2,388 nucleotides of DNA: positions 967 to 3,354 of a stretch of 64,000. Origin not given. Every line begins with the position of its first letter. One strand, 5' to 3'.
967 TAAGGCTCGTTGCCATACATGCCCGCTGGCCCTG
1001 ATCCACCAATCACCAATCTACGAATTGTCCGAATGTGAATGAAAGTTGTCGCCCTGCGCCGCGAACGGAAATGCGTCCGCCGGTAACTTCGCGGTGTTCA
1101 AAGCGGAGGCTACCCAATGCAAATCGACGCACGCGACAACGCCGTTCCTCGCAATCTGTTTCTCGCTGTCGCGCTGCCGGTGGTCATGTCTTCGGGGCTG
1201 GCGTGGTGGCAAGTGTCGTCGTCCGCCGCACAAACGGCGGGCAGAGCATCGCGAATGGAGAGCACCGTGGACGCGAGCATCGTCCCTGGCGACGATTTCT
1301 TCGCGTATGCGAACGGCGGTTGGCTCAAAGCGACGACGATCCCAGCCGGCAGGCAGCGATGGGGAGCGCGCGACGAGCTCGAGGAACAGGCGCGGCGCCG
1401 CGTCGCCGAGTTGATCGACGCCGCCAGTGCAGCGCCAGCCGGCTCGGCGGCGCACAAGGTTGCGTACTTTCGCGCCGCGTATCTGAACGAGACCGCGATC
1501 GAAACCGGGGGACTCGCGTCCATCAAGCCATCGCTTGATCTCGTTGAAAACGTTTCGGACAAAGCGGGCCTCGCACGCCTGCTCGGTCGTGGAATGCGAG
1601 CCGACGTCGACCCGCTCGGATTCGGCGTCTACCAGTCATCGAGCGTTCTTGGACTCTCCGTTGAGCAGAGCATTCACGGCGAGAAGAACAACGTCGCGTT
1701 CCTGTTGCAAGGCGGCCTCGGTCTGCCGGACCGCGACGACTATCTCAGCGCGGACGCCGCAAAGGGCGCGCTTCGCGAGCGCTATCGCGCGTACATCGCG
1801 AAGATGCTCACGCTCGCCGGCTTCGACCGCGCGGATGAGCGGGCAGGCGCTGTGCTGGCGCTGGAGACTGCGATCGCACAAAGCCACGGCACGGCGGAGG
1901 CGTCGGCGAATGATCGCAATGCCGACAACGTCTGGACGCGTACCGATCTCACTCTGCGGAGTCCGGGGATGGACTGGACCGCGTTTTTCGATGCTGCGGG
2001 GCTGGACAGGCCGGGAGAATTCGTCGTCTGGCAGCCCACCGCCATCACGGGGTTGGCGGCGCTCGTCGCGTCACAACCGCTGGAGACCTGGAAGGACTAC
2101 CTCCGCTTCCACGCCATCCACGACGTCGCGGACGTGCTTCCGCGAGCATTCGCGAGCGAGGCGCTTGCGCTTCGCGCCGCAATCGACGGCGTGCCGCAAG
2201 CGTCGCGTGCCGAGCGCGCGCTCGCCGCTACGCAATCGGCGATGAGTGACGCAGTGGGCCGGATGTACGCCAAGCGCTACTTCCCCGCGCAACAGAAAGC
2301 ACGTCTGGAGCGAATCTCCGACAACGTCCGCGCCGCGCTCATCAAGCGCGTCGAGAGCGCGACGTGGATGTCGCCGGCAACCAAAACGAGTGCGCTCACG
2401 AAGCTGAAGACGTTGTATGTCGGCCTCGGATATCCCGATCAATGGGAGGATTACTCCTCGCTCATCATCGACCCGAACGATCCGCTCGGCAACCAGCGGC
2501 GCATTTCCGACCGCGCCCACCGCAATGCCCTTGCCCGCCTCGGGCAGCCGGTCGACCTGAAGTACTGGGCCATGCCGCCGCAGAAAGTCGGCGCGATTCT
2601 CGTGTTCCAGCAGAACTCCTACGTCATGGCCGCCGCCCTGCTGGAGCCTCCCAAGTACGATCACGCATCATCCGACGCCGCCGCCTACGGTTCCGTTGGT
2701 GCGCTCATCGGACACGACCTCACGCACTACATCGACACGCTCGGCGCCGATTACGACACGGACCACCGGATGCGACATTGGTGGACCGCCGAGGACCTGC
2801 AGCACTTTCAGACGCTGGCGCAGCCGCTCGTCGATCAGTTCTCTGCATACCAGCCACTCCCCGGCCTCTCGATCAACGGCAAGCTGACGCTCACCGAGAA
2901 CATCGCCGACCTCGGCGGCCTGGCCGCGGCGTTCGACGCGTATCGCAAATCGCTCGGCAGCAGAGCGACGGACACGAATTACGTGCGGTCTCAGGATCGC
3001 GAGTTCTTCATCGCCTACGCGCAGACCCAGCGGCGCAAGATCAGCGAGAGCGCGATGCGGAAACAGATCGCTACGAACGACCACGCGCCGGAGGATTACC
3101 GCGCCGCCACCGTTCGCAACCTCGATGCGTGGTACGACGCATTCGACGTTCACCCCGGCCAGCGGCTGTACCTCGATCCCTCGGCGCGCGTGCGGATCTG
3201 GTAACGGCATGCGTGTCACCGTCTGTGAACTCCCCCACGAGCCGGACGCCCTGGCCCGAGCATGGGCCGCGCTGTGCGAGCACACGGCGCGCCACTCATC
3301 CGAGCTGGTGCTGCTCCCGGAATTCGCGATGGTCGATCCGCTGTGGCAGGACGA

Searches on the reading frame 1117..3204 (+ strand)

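Call 73: search_protein_families(library=pfam, proteins=[window:1117-3204:+], max_evalue=0.00001)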
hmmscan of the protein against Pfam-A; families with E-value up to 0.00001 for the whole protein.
window:1117-3204:+ (695 aa): 2 families
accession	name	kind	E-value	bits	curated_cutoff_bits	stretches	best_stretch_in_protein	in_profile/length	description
PF05649.18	Peptidase_M13_N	-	7.8e-92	309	32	1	57-440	1-381/381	Peptidase family M13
PF01431.27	Peptidase_M13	-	2.2e-45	155.3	24.5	1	499-692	8-205/205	Peptidase family M13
